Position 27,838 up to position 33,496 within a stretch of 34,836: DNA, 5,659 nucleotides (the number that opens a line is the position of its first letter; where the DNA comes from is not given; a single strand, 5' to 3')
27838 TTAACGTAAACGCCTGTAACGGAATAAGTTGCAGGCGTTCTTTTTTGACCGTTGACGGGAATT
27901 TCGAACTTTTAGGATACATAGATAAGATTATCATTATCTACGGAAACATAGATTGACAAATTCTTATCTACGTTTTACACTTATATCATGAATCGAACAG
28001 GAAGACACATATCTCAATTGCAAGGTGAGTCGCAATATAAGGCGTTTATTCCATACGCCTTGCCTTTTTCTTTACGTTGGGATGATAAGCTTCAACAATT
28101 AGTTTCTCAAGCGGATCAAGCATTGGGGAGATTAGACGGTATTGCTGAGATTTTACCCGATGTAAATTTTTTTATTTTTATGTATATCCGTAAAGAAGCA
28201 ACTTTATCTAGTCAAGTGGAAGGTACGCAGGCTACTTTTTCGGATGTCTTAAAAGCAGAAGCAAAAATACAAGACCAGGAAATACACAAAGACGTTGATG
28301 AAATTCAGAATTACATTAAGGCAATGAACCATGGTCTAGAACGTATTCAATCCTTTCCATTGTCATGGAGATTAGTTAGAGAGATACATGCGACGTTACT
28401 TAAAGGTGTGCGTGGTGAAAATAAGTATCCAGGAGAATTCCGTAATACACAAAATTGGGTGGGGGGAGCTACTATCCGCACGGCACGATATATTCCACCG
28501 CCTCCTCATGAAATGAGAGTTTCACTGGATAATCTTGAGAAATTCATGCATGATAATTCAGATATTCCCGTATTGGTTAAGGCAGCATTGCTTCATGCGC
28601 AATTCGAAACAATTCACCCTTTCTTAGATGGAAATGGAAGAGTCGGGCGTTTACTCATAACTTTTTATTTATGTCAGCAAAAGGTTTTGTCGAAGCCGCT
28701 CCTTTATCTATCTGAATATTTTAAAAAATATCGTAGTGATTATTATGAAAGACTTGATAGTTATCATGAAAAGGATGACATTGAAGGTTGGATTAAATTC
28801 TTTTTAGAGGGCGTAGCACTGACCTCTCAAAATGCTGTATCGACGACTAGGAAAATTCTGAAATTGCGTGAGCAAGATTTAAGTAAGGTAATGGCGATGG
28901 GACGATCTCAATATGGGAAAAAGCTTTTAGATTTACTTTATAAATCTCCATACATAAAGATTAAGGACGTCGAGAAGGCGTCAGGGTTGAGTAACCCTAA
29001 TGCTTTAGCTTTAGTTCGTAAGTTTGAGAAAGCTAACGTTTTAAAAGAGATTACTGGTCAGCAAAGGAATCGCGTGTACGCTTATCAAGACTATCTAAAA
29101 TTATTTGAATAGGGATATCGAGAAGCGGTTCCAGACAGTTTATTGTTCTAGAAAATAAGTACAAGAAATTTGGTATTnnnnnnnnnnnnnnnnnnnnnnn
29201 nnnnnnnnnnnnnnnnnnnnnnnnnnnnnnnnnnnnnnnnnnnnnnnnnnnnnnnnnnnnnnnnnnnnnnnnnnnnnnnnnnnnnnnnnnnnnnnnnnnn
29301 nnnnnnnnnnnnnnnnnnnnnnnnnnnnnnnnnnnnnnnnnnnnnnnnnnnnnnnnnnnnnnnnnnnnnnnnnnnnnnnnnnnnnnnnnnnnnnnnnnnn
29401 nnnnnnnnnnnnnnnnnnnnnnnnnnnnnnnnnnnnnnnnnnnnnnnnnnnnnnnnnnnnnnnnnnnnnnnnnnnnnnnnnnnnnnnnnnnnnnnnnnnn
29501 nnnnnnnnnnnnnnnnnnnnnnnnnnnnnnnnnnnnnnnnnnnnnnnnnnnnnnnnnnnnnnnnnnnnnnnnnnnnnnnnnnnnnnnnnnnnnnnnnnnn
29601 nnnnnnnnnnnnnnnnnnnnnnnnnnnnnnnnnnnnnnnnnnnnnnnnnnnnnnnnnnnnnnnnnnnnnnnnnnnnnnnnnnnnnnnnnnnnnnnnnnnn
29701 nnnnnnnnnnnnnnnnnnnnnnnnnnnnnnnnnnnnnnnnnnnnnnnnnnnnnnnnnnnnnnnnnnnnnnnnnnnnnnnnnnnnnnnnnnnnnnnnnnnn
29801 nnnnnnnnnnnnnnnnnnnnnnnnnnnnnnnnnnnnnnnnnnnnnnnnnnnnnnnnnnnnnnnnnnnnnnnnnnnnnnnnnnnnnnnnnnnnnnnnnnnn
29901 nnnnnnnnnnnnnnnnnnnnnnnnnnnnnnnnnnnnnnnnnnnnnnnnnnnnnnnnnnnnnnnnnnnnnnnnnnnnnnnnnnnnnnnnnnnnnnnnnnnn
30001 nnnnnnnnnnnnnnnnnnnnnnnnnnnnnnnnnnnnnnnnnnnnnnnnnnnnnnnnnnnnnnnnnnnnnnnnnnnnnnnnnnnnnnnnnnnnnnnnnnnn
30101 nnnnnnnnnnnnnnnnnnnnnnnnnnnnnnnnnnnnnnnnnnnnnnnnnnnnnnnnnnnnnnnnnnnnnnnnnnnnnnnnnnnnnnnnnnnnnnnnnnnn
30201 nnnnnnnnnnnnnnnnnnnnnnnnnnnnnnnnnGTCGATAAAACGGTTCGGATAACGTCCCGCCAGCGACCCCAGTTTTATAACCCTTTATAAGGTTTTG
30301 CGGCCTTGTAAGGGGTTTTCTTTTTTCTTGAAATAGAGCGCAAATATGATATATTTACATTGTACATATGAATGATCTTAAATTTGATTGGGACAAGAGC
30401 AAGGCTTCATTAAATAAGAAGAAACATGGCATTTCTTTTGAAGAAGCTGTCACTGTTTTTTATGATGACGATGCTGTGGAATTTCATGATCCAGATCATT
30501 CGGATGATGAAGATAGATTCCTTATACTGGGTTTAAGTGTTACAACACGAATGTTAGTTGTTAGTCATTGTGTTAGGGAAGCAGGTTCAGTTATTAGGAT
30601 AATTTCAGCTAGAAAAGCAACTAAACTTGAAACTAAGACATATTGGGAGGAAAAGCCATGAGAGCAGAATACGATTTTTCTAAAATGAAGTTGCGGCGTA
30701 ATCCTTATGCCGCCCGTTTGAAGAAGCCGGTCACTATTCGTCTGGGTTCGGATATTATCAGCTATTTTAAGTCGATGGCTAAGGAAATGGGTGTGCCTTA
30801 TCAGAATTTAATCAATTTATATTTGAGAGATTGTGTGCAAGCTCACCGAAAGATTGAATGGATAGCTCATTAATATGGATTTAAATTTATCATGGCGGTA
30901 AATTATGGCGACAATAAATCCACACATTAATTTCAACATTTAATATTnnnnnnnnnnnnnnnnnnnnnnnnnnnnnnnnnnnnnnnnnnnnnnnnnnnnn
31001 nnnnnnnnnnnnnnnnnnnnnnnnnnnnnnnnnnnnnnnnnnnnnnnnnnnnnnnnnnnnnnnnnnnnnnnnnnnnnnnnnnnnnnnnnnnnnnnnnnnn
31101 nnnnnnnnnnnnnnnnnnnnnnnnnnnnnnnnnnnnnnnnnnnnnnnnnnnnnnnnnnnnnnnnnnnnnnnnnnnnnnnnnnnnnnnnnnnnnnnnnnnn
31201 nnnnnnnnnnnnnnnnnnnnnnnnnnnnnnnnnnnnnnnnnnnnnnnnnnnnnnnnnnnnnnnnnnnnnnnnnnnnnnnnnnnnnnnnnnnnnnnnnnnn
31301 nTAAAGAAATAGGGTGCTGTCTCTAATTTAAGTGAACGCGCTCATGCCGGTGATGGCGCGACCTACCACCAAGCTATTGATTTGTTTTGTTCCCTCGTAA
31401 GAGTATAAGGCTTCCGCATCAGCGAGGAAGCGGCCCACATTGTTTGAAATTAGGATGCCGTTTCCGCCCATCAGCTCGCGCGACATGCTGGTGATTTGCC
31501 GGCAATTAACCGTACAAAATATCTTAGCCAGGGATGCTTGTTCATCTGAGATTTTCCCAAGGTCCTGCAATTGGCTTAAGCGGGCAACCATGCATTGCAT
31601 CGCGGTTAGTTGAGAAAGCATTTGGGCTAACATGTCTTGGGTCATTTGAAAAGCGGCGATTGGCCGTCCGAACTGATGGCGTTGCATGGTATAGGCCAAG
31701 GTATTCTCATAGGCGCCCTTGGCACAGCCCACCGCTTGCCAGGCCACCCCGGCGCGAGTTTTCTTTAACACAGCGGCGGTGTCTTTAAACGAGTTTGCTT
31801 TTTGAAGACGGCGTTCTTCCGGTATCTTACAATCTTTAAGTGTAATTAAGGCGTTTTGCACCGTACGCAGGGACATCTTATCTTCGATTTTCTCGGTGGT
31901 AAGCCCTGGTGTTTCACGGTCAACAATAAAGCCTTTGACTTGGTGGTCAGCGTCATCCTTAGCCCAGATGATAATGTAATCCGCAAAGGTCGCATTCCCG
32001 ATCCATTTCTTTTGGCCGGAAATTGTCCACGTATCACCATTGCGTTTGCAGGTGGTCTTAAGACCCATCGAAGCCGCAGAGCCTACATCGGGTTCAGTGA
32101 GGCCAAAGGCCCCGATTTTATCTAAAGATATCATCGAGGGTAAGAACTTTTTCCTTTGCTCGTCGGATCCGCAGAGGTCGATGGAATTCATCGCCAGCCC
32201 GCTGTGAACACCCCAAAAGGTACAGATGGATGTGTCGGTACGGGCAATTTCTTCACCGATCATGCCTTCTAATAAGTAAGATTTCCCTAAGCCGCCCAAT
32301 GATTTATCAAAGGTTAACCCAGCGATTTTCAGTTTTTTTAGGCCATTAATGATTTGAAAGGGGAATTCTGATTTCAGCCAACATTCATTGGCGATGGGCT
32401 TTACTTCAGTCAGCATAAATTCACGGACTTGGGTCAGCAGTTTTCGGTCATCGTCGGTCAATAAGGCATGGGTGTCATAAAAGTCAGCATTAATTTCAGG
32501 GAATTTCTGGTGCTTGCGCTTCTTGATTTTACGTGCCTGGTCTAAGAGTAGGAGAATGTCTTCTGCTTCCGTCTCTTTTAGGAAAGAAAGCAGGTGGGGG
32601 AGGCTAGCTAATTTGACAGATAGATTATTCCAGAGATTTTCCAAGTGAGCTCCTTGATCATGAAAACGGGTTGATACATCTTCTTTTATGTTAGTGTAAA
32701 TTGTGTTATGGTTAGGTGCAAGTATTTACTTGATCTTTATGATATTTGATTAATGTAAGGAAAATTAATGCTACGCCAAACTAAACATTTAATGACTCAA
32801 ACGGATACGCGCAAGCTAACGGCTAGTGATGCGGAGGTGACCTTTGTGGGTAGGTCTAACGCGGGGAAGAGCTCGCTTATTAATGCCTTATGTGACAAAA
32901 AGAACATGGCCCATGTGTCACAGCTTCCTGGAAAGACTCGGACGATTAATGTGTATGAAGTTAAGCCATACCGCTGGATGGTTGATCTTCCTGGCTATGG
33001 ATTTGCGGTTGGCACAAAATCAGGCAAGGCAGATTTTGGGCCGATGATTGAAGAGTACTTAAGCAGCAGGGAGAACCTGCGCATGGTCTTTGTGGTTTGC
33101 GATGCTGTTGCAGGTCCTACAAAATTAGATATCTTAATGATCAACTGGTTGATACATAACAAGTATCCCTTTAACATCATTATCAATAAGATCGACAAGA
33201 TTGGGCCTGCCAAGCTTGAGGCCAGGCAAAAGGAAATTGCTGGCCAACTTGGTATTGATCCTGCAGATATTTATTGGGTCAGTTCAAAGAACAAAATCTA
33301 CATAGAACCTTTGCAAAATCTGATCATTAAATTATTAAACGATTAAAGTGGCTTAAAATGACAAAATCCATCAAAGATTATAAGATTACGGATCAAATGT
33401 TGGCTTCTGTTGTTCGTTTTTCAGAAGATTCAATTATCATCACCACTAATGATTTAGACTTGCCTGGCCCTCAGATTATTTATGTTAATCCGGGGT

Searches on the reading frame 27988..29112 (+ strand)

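Call 13: search_protein_families(library=pfam, proteins=[window:27988-29112:+], max_evalue=0.001)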
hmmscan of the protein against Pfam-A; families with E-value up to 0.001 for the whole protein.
window:27988-29112:+ (374 aa): 2 families
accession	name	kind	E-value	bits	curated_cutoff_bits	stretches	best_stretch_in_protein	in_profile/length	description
PF13784.11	Fic_N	-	4.2e-28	97.7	26.7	1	37-118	2-82/82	Fic/DOC family N-terminal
PF02661.23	Fic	-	2.7e-22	79.8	24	1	125-228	2-93/93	Fic/DOC family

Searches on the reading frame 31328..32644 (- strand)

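Call 13: search_protein_families(library=pfam, proteins=[window:31328-32644:-], max_evalue=0.001)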
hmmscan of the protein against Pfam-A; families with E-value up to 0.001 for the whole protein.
window:31328-32644:- (438 aa): 5 families
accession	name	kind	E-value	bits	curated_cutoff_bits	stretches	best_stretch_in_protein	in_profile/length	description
PF00441.29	Acyl-CoA_dh_1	-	8.4e-31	107.6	22.4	1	291-431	9-149/150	Acyl-CoA dehydrogenase, C-terminal domain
PF02771.21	Acyl-CoA_dh_N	-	1.3e-26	93.6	22.9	1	63-173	1-111/113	Acyl-CoA dehydrogenase, N-terminal domain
PF02770.24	Acyl-CoA_dh_M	-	1.2e-21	77.2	33.3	1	179-272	1-97/97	Acyl-CoA dehydrogenase, middle domain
PF08028.16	Acyl-CoA_dh_2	-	1e-11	45.7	22.7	1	299-420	2-133/134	Acyl-CoA dehydrogenase, C-terminal domain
PF22924.1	ACOX_C_alpha1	-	1e-07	32.3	27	1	314-431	25-168/169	Acyl-CoA oxidase, C-alpha1 domain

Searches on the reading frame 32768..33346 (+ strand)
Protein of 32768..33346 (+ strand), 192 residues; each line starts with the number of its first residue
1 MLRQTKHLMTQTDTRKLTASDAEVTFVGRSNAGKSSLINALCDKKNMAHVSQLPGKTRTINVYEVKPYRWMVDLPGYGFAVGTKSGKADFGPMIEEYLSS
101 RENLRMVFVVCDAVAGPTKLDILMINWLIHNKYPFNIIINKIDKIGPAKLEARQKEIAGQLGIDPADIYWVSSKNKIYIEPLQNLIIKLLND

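Call 13: search_protein_families(library=pfam, proteins=[window:32768-33346:+], max_evalue=0.001)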
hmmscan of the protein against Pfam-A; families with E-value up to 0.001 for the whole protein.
window:32768-33346:+ (192 aa): 5 families
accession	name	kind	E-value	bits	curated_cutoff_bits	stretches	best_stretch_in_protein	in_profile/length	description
PF01926.29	MMR_HSR1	-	2.8e-19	69.7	21.9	1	23-141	1-113/113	50S ribosome-binding GTPase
PF02421.24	FeoB_N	-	2.2e-10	40.7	27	1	23-165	2-138/156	Ferrous iron transport protein B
PF03193.22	RsgA_GTPase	-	4e-08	33.7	30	1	20-76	105-167/174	RsgA GTPase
PF00009.33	GTP_EFTU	-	1.1e-06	28.8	26.5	1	74-190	66-186/188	Elongation factor Tu GTP binding domain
PF00350.29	Dynamin_N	-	2.4e-05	24.9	27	0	24-45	1-22/168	Dynamin family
